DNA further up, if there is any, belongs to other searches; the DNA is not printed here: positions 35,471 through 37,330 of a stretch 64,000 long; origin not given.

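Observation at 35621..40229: Unusual starter module: KSIII-like::ACP fusion, BCL-family aryl-CoA ligase and a separate free carrier protein instead of a salicyl-AMP ligase/ArCP pair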

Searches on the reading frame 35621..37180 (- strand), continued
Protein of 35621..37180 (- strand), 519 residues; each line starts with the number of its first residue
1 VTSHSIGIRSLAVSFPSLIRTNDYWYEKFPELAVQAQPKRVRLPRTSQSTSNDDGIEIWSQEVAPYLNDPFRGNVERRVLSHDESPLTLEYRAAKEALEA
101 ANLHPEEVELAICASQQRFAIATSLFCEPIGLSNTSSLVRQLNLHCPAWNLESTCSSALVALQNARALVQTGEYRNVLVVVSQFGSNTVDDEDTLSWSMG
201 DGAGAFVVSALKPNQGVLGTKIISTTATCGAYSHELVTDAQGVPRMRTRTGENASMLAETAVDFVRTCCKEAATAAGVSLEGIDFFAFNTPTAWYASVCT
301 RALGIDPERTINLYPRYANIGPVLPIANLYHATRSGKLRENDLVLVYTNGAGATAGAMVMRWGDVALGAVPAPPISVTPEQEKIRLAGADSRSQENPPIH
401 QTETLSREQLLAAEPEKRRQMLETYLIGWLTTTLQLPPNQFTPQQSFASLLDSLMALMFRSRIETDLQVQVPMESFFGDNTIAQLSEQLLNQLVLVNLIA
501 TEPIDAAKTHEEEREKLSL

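Call 23: search_protein_families(library=pfam, proteins=[L015:5024-6853:+, L015:7706-7945:+, L015:8062-9552:+, L015:9989-11098:+, L015:11506-11745:+, L015:12258-13022:+, L015:13093-18552:-])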
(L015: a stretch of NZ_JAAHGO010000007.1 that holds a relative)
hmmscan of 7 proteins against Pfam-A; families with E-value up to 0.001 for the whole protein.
L015:5024-6853:+ (609 aa): 1 family
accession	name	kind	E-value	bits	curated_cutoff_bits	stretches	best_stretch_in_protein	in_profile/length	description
PF00221.24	Lyase_aromatic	-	8.8e-144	480.1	27.3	1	72-556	1-466/466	Aromatic amino acid lyase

L015:7706-7945:+ (79 aa): 0 families

L015:8062-9552:+ (496 aa): 2 families
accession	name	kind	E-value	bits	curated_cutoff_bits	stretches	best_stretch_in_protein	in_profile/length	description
PF00501.34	AMP-binding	-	3.2e-100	336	29.9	1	8-362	2-384/384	AMP-binding enzyme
PF13193.12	AMP-binding_C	-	2.6e-21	76.8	24.5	1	412-487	1-76/76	AMP-binding enzyme C-terminal domain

L015:9989-11098:+ (369 aa): 4 families
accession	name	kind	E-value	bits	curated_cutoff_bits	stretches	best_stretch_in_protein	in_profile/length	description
PF08545.16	ACP_syn_III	-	7.3e-16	58.3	24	1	138-209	3-76/80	3-Oxoacyl-[acyl-carrier-protein (ACP)] synthase III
PF08541.16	ACP_syn_III_C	-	5.7e-13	49.3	26.6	1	261-349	2-90/90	3-Oxoacyl-[acyl-carrier-protein (ACP)] synthase III C terminal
PF00108.29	Thiolase_N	-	1.5e-05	24.9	26.4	1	84-167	25-110/260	Thiolase, N-terminal domain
PF00109.32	ketoacyl-synt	-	0.00016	21.8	20.8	1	117-171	149-203/252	Beta-ketoacyl synthase, N-terminal domain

L015:11506-11745:+ (79 aa): 0 families

L015:12258-13022:+ (254 aa): 4 families
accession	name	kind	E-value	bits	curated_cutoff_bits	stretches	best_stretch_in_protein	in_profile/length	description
PF13561.12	adh_short_C2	-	3.4e-64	217.1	27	1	19-252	6-236/236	Enoyl-(Acyl carrier protein) reductase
PF00106.31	adh_short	-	1.1e-56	191.8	26.6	1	10-199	1-190/195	short chain dehydrogenase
PF08659.16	KR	-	8.6e-15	55.5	22.6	1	12-162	3-153/180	KR domain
PF01370.27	Epimerase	-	1.3e-05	25.2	20.9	1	12-176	1-160/240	NAD dependent epimerase/dehydratase family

L015:13093-18552:- (1819 aa): 8 families
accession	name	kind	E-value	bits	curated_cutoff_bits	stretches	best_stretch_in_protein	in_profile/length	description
PF00069.31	Pkinase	-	1.7e-41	142.8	31.7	1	21-271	1-253/263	Protein kinase domain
PF13191.12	AAA_16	-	2.7e-39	135.8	32.6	1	312-508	1-167/167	AAA ATPase domain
PF07714.23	PK_Tyr_Ser-Thr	-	5.9e-23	81.9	23.1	1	25-269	5-248/258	Protein tyrosine and serine/threonine kinase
PF02518.31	HATPase_c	-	3.6e-21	76.1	26.4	1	1707-1818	4-110/111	Histidine kinase-, DNA gyrase B-, and HSP90-like ATPase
PF01590.32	GAF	-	1.9e-12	48.3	22.4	1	1368-1506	2-133/133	GAF domain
PF13185.12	GAF_2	-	4.2e-08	33.9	28.6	1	1367-1507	3-136/136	GAF domain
PF00512.31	HisKA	-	5.6e-07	30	26.9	0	1563-1585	2-24/66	His Kinase A (phospho-acceptor) domain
PF13401.12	AAA_22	-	6.1e-05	23.8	27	1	343-507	5-121/130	AAA domain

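Call 38: search_protein_families(library=pfam, proteins=[L022:8229-9974:+, L022:3647-5089:+, L022:6150-7667:+, L022:11313-12074:+, L017:8110-9855:+, L014:11255-12397:+])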
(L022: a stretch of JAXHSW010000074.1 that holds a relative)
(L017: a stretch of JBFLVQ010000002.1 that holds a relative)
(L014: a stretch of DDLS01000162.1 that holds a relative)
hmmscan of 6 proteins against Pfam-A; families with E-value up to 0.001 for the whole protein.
L022:8229-9974:+ (581 aa): 3 families
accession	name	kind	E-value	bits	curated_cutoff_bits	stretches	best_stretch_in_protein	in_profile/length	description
PF02775.26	TPP_enzyme_C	-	8.2e-29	100.8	21.9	1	416-557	3-151/151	Thiamine pyrophosphate enzyme, C-terminal TPP binding domain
PF02776.23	TPP_enzyme_N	-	3.2e-27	95.1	26.8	1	26-137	2-114/119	Thiamine pyrophosphate enzyme, N-terminal TPP binding domain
PF00205.28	TPP_enzyme_M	-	5.3e-24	84.9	30.4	1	229-356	11-137/137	Thiamine pyrophosphate enzyme, central domain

L022:3647-5089:+ (480 aa): 1 family
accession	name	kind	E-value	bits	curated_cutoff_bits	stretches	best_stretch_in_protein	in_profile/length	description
PF00221.24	Lyase_aromatic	-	1.2e-123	413.7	27.3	1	3-431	55-466/466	Aromatic amino acid lyase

L022:6150-7667:+ (505 aa): 2 families
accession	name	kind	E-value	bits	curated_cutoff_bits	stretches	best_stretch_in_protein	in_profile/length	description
PF00501.34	AMP-binding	-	2.2e-101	339.9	29.9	1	12-362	6-384/384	AMP-binding enzyme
PF13193.12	AMP-binding_C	-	2.9e-21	76.6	24.5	1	412-487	1-76/76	AMP-binding enzyme C-terminal domain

L022:11313-12074:+ (253 aa): 4 families
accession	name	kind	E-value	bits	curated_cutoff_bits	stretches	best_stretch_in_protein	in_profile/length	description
PF13561.12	adh_short_C2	-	4.7e-65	219.9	27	1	19-252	6-236/236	Enoyl-(Acyl carrier protein) reductase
PF00106.31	adh_short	-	1.2e-53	182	26.6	1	10-198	1-189/195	short chain dehydrogenase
PF08659.16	KR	-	1e-15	58.6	22.6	1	12-162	3-153/180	KR domain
PF01370.27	Epimerase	-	1.9e-05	24.6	20.9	1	12-122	1-96/240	NAD dependent epimerase/dehydratase family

L017:8110-9855:+ (581 aa): 3 families
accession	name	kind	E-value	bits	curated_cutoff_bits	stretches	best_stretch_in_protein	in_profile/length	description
PF02775.26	TPP_enzyme_C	-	3.9e-33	114.8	21.9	1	413-556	2-151/151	Thiamine pyrophosphate enzyme, C-terminal TPP binding domain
PF02776.23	TPP_enzyme_N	-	1.1e-26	93.3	26.8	1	30-139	3-114/119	Thiamine pyrophosphate enzyme, N-terminal TPP binding domain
PF00205.28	TPP_enzyme_M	-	1.5e-18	67.3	30.4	1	233-355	15-136/137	Thiamine pyrophosphate enzyme, central domain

L014:11255-12397:+ (380 aa): 4 families
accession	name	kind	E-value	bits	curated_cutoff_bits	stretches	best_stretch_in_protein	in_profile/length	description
PF08545.16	ACP_syn_III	-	3e-15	56.3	24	1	141-212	3-76/80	3-Oxoacyl-[acyl-carrier-protein (ACP)] synthase III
PF08541.16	ACP_syn_III_C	-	1.4e-10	41.7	26.6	1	264-351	3-90/90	3-Oxoacyl-[acyl-carrier-protein (ACP)] synthase III C terminal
PF00109.32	ketoacyl-synt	-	6.1e-06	26.5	20.8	1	125-172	154-201/252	Beta-ketoacyl synthase, N-terminal domain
PF00108.29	Thiolase_N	-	4.6e-05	23.4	26.4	1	86-169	24-109/260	Thiolase, N-terminal domain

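Call 57: predict_structure(alignment_id=A2)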
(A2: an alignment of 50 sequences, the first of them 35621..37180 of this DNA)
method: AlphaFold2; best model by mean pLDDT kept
length: 519 residues; sequences in the alignment: 50
mean_pLDDT: 71.1   pTM: 0.65
mean pLDDT of the five models: 71.1, 70.4, 51.1, 41.2, 41.2
residues with pLDDT >= 90: 107; 70-90: 175; 50-70: 166; < 50: 71
segments of 3 or more residues with pLDDT < 50: 36-52, 118-132, 387-402, 499-506, 510-519
pLDDT, mean of each block of 10 residues (from residue 1): 77 88 73 52 35 66 70 72 85 95 91 61 29 68 84 71 90 91 70 60 93 91 82 70 67 75 91 96 89 78 88 72 87 90 89 81 93 61 49 31 63 74 67 59 57 64 62 56 53 53 46 42
secondary structure, 60 per line:
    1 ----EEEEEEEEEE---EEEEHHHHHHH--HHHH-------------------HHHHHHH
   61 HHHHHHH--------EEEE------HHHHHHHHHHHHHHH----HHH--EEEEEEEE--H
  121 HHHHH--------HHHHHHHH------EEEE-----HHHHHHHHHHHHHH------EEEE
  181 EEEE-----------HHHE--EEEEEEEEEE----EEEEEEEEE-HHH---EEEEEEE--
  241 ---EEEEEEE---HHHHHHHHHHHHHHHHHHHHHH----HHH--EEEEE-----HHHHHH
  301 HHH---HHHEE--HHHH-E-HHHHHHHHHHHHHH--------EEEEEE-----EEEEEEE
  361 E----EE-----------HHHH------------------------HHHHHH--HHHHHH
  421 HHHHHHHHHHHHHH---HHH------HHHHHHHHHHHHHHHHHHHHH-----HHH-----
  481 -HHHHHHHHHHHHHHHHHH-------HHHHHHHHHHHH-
elements in order: E5-14 E18-21 H22-28 H31-34 H54-67 E76-79 H86-100 E110-117 H120-125 H134-141 E148-151 H157-170 E177-184 E202-211 E216-224 E232-238 E244-250 H254-275 E285-289 H295-303 H314-317 H321-334 E343-348 E354-361 H379-382 H407-412 H415-434 H447-467 H482-499 H507-518

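Call 59: fold_search(model_id=the predicted structure, library=pdb)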
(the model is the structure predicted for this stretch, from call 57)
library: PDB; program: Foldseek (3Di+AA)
matches with E <= 10: 1378; with E <= 0.001: 1061
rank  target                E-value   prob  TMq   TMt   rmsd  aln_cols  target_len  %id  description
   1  5dwz_F                5.3e-25  1.00  0.55  0.82   6.3       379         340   20  Structural and functional characterization of PqsBC, a condensing enzyme in the biosynthesis of the Pseudomonas aerugi (released 2016-02-03)
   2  2ebd_A                3.5e-24  1.00  0.52  0.86   6.0       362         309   24  Crystal structure of 3-oxoacyl-[acyl-carrier-protein] synthase III from Aquifex aeolicus VF5 (released 2007-08-14)
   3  3il3                  3.9e-24  1.00  0.52  0.84   5.9       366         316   22  Structure of Haemophilus influenzae FabH (released 2009-08-25)
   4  4dfe_D                4.4e-24  1.00  0.55  0.86   6.0       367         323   23  Crystal structure of 3-oxoacyl-[acyl-carrier-protein] synthase III from Burkholderia xenovorans (released 2012-02-08)
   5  6et2_C                5.2e-24  1.00  0.56  0.81   5.8       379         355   19  Crystal structure of PqsBC (C129A) mutant from Pseudomonas aeruginosa (crystal form 3) (released 2018-07-04)
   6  1ub7_A                5.9e-24  1.00  0.54  0.85   6.7       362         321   23  The Crystal Analysis of Beta-Keroacyl-[Acyl Carrier Protein] Synthase III (FABH)From Thermus Thermophilus. (released 2003-04-15)
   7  3il7_A                8.4e-24  1.00  0.53  0.86   6.1       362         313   22  Crystal structure of S. aureus FabH (released 2009-08-25)
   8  4dfe_A                8.9e-24  1.00  0.55  0.86   5.2       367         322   22  Crystal structure of 3-oxoacyl-[acyl-carrier-protein] synthase III from Burkholderia xenovorans (released 2012-02-08)
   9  5dwz_D                8.9e-24  1.00  0.55  0.83   6.0       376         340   19  Structural and functional characterization of PqsBC, a condensing enzyme in the biosynthesis of the Pseudomonas aerugi (released 2016-02-03)
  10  6et3_C                9.4e-24  1.00  0.56  0.81   5.8       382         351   20  Crystal structure of PqsBC (C129S) mutant from Pseudomonas aeruginosa (crystal form 4) (released 2018-07-04)
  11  6et2_A                1.0e-23  1.00  0.55  0.79   5.5       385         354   20  Crystal structure of PqsBC (C129A) mutant from Pseudomonas aeruginosa (crystal form 3) (released 2018-07-04)
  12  2ebd_B                1.3e-23  1.00  0.52  0.86   6.1       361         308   25  Crystal structure of 3-oxoacyl-[acyl-carrier-protein] synthase III from Aquifex aeolicus VF5 (released 2007-08-14)
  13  5dwz_C                1.4e-23  1.00  0.54  0.80   6.1       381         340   20  Structural and functional characterization of PqsBC, a condensing enzyme in the biosynthesis of the Pseudomonas aerugi (released 2016-02-03)
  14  9ka6_A                1.6e-23  1.00  0.53  0.84   6.5       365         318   19  Crystal structure of beta-ketoacyl-ACP synthase FabH C112Q in complex with acyl-ACP from E. coli (released 2025-09-10)
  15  6et0_C                1.8e-23  1.00  0.56  0.81   5.6       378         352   20  Crystal structure of PqsBC (C129A) mutant from Pseudomonas aeruginosa (crystal form 1) (released 2018-07-04)
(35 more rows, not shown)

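Call 77: find_homologous_proteins(query=A3, max_evalue=1e-30)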
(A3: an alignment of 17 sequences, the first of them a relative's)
Query A3 (17 sequences) (369 aa, profile of the alignment): 747 proteins with E <= 1e-30 among 8000 candidates; the best 120 are listed.
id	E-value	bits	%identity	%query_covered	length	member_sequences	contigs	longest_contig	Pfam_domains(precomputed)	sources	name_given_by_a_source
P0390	1.7e-175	601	58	97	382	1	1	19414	PF08545.17,PF00108.30,PF08541.17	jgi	jgi:3-oxoacyl-[acyl-carrier-protein] synthase-3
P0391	3.5e-174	597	61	99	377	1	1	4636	PF08545.17,PF00109.33,PF00108.30,PF08541.17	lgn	-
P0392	9.0e-174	596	63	98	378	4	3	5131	PF08545.17,PF00108.30,PF08541.17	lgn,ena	-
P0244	1.0e-173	596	48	98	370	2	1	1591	PF08545.17,PF08541.17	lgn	-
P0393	1.1e-173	595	63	99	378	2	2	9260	PF08545.17,PF00108.30,PF08541.17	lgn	-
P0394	1.7e-173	595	50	99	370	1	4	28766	PF08545.17,PF08541.17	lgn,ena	-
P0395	3.7e-173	594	50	97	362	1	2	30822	PF08545.17,PF00109.33,PF00108.30,PF08541.17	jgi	jgi:3-oxoacyl-[acyl-carrier-protein] synthase-3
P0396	3.9e-173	594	58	97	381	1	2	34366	PF08545.17,PF00109.33,PF00108.30,PF08541.17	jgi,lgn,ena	jgi:3-oxoacyl-[acyl-carrier-protein] synthase-3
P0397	5.5e-172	590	60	98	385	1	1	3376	PF08545.17,PF00109.33,PF00108.30,PF08541.17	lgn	-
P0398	9.2e-172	589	60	97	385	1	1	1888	PF08545.17,PF00109.33,PF00108.30,PF08541.17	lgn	-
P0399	1.9e-171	588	62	99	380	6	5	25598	PF08545.17,PF00108.30,PF08541.17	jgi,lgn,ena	-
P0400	4.0e-171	587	100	100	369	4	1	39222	PF08545.17,PF00109.33,PF08541.17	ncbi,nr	ncbi:MAG: 3-oxoacyl-ACP synthase III family protein [Cyanobacteriota bacterium]|nr:3-oxoacyl-ACP syn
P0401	5.0e-171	587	56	98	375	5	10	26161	PF08545.17,PF00109.33,PF00108.30,PF08541.17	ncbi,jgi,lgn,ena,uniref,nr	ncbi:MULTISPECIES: 3-oxoacyl-ACP synthase III family protein [unclassified Roseofilum]|uniref:3-oxoa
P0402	9.7e-171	586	59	99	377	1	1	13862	PF08545.17,PF00109.33,PF00108.30,PF08541.17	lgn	-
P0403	1.1e-170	586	60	98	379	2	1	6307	PF08545.17,PF00108.30,PF08541.17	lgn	-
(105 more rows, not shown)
